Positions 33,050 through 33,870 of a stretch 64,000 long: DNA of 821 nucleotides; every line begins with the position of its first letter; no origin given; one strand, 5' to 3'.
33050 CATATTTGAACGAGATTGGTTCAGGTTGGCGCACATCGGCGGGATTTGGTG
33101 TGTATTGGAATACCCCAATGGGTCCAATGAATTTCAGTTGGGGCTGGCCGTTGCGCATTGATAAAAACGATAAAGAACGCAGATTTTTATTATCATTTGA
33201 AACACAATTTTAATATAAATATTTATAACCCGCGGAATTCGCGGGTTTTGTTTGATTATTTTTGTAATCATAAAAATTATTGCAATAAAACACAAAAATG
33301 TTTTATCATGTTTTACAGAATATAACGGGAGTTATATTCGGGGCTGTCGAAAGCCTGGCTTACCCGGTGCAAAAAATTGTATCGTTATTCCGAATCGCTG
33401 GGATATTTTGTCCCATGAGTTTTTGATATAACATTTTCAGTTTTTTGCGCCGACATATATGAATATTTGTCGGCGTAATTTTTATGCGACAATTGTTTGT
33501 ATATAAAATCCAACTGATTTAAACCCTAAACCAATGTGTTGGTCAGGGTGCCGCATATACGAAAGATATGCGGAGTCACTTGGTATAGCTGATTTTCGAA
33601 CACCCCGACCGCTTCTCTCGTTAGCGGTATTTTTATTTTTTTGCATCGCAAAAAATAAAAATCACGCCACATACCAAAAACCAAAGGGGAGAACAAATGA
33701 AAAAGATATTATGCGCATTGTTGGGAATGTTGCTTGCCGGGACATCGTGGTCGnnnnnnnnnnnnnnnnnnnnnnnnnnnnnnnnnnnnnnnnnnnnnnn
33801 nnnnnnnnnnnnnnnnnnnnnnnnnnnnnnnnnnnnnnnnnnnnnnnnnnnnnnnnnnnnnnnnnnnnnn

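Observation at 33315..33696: About 390-bp conserved leader with terminal AT-rich inverted repeat shared by the three full-length family genes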

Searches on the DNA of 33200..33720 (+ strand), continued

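Call 55: search_with_rna_model(model_id=R1, sources=[window, L001, L002, L003, L004, L005, L008, L009, L010, L011, L014, L015, L017, L018, L020, L021, L022, L023, L026, L030, L034, L038, L039, L040, L041, L042, L043, L044, L045, L046, L048, L050, L051, L053, L054, L055, L056, L057, L058, L059, L060, L061, L062, L065, L066, L070, L071, L074, L075, L076, L077, L081], max_evalue=1e-12, make_alignment=true)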
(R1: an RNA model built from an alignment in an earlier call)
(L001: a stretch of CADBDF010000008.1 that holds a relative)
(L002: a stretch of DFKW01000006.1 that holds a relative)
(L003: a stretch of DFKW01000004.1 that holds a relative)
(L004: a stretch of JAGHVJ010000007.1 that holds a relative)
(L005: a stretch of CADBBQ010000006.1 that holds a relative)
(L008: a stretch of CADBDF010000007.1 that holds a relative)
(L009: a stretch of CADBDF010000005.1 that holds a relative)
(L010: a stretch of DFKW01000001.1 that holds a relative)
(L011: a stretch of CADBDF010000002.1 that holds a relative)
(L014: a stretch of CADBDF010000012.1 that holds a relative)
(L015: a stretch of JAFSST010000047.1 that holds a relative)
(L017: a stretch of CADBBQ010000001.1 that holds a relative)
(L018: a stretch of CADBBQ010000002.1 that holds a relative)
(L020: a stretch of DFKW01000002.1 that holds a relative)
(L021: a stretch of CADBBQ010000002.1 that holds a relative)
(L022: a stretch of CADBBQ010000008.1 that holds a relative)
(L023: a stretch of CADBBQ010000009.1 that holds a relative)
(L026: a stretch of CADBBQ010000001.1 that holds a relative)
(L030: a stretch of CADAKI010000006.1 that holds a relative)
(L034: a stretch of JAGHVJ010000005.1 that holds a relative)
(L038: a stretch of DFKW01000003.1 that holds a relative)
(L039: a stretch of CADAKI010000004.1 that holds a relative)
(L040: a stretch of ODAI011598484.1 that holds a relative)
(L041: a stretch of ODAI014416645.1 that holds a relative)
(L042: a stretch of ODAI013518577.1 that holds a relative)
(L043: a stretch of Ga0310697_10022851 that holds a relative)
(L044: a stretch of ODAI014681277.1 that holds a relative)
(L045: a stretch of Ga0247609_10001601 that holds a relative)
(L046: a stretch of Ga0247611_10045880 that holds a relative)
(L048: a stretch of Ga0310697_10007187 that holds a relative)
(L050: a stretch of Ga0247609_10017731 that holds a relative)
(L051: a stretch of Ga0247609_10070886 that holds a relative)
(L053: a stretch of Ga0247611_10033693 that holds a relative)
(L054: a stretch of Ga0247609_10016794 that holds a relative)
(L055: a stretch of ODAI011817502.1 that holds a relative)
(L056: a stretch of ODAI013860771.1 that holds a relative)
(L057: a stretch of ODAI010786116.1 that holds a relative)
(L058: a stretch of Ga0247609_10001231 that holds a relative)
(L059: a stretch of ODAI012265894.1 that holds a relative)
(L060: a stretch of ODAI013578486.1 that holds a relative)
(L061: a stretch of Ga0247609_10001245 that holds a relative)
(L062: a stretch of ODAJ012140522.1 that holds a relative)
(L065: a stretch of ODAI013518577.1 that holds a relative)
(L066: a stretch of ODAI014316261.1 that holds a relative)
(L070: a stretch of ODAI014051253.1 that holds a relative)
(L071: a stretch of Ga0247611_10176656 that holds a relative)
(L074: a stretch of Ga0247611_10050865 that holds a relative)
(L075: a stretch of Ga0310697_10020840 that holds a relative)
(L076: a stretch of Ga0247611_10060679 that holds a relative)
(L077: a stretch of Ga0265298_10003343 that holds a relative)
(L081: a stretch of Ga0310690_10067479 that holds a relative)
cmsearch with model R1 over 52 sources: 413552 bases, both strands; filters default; matches with E-value up to 1e-12: 54.
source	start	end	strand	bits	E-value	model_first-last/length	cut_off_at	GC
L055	2278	2455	+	151.8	9.5e-34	1-182/182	no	0.37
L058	2253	2430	+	151.8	9.5e-34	1-182/182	no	0.37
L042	3559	3742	+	150.7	1.8e-33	1-182/182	no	0.39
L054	2623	2806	+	150.7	1.8e-33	1-182/182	no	0.39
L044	3533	3699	+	149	4.5e-33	1-182/182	no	0.38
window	48538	48715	-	147.9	8.1e-33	1-182/182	no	0.38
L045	3556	3733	+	147.9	8.1e-33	1-182/182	no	0.38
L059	2726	2903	+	147.1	1.3e-32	1-182/182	no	0.38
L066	2719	2896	+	142.4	1.7e-31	1-182/182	no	0.37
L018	2779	2960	+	142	2e-31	1-182/182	no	0.42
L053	3117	3298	+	142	2e-31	1-182/182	no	0.42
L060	3005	3182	+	142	2e-31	1-182/182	no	0.35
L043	116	297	+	141.1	3.4e-31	1-182/182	no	0.42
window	58901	59078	+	141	3.6e-31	1-182/182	no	0.38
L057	3163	3344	+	140.8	3.9e-31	1-182/182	no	0.41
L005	3481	3666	+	139.6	7.6e-31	1-182/182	no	0.43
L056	2858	3046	+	139.1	9.8e-31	1-182/182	no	0.36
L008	3068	3242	+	138.7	1.2e-30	1-182/182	no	0.34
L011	2535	2717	+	137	3.2e-30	1-182/182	no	0.42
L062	342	531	+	134.9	1e-29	1-182/182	no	0.36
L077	1580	1748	+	134.3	1.4e-29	1-182/182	no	0.37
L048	850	1039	+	133.4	2.3e-29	1-182/182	no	0.37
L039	3122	3294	+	133.3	2.4e-29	1-182/182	no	0.4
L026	2516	2683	+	132.7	3.3e-29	1-182/182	no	0.42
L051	633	819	+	131.8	5.4e-29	1-182/182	no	0.39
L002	3601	3778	+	131.5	6.4e-29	1-182/182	no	0.46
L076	1263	1456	+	129.9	1.6e-28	1-182/182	no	0.41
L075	3372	3540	+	128.1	4e-28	1-182/182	no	0.38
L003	3553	3726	+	127.9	4.7e-28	1-182/182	no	0.43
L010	3105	3277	+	126.4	1.1e-27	1-182/182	no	0.43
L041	3626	3794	+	126.3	1.1e-27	1-182/182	no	0.38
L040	3618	3793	+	122.7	7.7e-27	1-182/182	no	0.39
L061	3623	3798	+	122.7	7.7e-27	1-182/182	no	0.39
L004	3503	3702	+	122.5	8.7e-27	1-182/182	no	0.42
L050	2404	2583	+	122.2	1e-26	1-182/182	no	0.38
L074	915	1087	+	120.1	3.3e-26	1-182/182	no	0.41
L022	3209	3381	+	119.5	4.5e-26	1-182/182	no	0.42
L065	3611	3790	+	119.4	4.7e-26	1-182/182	no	0.39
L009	2228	2403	+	118.2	9.1e-26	1-182/182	no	0.39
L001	3614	3793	+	116.9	1.9e-25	1-182/182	no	0.39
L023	3040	3217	+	115.2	4.8e-25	1-182/182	no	0.43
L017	2560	2735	+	114.8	6e-25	1-182/182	no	0.43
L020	3612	3783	+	114.7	6.3e-25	1-182/182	no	0.45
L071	179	353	+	113.3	1.4e-24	1-182/182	no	0.42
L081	2725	2889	+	112.6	2e-24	1-182/182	no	0.36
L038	2731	2904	+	112.4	2.3e-24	1-182/182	no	0.43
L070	221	453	+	101.9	7e-22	1-182/182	no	0.35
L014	3133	3366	+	97.8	6.6e-21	1-182/182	no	0.33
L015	3409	3601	+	97.1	9.5e-21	1-182/182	no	0.41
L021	2039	2231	+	97.1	9.5e-21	1-182/182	no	0.41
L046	2453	2645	+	97.1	9.5e-21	1-182/182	no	0.41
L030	2271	2456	+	81.6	4.7e-17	1-182/182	no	0.39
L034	3132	3269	+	74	2.9e-15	1-182/182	no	0.38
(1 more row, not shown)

Alignment A9: 54 matches aligned to the model, 296 columns, each read 5' to 3' on its own strand. Consensus structure (alignment columns), stored with it:
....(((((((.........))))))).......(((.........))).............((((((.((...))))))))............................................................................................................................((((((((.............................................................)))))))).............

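Call 56: search_with_rna_model(model_id=R2, sources=[window, L001, L002, L003, L004, L005, L008, L009, L010, L011, L014, L015, L017, L018, L020, L021, L022, L023, L026, L030, L034, L038, L039, L040, L041, L042, L043, L044, L045, L046, L048, L050, L051, L053, L054, L055, L056, L057, L058, L059, L060, L061, L062, L065, L066, L070, L071, L074, L075, L076, L077, L081], max_evalue=1e-9, make_alignment=true)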
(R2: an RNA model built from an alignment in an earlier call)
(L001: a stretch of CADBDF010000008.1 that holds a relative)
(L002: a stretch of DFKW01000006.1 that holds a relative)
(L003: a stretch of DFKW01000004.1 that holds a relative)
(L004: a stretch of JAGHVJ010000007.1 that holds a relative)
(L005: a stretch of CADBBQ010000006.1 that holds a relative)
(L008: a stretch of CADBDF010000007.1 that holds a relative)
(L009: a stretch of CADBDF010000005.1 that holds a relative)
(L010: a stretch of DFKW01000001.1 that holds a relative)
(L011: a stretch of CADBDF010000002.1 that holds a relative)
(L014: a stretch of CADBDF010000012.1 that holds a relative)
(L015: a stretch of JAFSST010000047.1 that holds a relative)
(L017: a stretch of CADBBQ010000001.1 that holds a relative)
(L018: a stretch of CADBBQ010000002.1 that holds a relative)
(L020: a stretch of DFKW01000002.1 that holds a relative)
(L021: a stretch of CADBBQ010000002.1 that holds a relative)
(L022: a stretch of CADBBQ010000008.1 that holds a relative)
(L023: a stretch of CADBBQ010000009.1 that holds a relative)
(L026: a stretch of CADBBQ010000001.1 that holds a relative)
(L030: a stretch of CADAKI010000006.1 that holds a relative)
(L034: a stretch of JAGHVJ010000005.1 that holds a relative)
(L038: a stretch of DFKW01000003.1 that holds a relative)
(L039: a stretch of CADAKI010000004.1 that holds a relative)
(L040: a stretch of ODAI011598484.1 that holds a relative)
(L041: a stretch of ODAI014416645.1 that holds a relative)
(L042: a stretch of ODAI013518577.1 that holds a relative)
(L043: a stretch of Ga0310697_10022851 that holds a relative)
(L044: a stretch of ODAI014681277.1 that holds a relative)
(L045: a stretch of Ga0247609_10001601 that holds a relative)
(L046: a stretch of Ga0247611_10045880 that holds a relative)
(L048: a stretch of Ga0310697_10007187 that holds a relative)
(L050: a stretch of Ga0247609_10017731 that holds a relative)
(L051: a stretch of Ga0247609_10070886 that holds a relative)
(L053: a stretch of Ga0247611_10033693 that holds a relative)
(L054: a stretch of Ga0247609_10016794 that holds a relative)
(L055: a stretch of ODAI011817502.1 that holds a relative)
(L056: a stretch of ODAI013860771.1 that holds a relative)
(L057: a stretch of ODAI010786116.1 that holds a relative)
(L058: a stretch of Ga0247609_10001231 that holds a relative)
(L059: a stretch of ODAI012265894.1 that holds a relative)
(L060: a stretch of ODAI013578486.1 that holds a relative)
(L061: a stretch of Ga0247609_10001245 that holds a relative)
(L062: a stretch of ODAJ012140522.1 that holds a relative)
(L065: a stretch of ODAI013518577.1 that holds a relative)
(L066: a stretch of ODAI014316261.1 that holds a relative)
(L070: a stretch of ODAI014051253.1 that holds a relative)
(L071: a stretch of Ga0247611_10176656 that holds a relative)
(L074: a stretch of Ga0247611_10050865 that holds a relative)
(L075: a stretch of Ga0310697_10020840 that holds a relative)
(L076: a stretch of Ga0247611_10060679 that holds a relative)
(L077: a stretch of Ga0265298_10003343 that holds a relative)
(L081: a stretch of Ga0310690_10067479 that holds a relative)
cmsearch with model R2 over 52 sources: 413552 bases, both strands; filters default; matches with E-value up to 1e-9: 52.
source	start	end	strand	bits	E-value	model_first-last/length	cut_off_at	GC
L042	3760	3900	+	132.8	3.1e-26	1-148/148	no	0.45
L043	306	447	+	132.7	3.3e-26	1-148/148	no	0.44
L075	3556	3696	+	130.8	8.4e-26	1-148/148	no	0.46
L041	3810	3951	+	128.7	2.4e-25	1-148/148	no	0.46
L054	2824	2969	+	128.4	2.9e-25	1-148/148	no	0.43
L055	2471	2618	+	125.6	1.2e-24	1-148/148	no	0.4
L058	2446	2593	+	125.6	1.2e-24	1-148/148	no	0.4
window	48376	48523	-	125.3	1.3e-24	1-148/148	no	0.4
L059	2919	3066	+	125.3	1.3e-24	1-148/148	no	0.4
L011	2727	2867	+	125.3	1.4e-24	1-148/148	no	0.46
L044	3743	3883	+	122.6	5.3e-24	1-148/148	no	0.48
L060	3196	3338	+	120.7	1.3e-23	1-148/148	no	0.46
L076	1468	1620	+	120.1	1.8e-23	1-148/148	no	0.46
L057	3354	3498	+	120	2e-23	1-148/148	no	0.41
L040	3806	3951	+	119.1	3.1e-23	1-148/148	no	0.41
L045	3748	3897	+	118.5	4.1e-23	1-148/148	no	0.4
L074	1098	1252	+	116.3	1.3e-22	1-148/148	no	0.42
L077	1753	1901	+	114.8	2.7e-22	1-148/148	no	0.44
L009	2416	2561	+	112.1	1e-21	1-148/148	no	0.38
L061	3811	3956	+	111.3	1.6e-21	1-148/148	no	0.4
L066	2921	3062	+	111.2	1.7e-21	1-148/148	no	0.46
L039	3305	3458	+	109.1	4.7e-21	1-148/148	no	0.44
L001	3821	3970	+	107.6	1e-20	1-148/148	no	0.35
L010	3287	3440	+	106.3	1.9e-20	1-148/148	no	0.43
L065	3818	3968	+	106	2.2e-20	1-148/148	no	0.34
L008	3258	3402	+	105.9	2.3e-20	1-148/148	no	0.5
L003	3734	3878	+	105.8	2.5e-20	1-148/148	no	0.43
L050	2611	2760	+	104.7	4.4e-20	1-148/148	no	0.35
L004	3728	3878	+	103.7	7.3e-20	1-148/148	no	0.4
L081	2928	3080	+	102.6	1.2e-19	1-148/148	no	0.44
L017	2755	2911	+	101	2.8e-19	1-148/148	no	0.43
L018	2977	3130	+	100.1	4.5e-19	1-148/148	no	0.41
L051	829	985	+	99.3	6.5e-19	1-148/148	no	0.38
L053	3315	3468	+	99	7.5e-19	1-148/148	no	0.4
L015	3721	3872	+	98.5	1e-18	1-148/148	no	0.39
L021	2352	2503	+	98.5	1e-18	1-148/148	no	0.39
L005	3692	3840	+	97.9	1.3e-18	1-148/148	no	0.5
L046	2766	2916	+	96.6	2.6e-18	1-148/148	no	0.4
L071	375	528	+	94.5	7.4e-18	1-148/148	no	0.46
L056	3062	3220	+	91.5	3.4e-17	1-148/148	no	0.41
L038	2917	3074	+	91.2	3.9e-17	1-148/148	no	0.47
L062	545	702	+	90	7e-17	1-148/148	no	0.41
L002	3805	3959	+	89.1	1.1e-16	1-148/148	no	0.45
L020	3799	3956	+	89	1.2e-16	1-148/148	no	0.47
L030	2538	2699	+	89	1.2e-16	1-148/148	no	0.43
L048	1053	1210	+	88.4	1.6e-16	1-148/148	no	0.42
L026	2689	2853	+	87.7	2.2e-16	1-148/148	no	0.4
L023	3236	3396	+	78.8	2e-14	1-148/148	no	0.5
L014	3364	3510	+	64.8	2.3e-11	1-148/148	no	0.46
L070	455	597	+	62.8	6.2e-11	1-148/148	no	0.44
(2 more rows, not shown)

Alignment A10: 52 matches aligned to the model, 183 columns, each read 5' to 3' on its own strand. Consensus structure (alignment columns), stored with it:
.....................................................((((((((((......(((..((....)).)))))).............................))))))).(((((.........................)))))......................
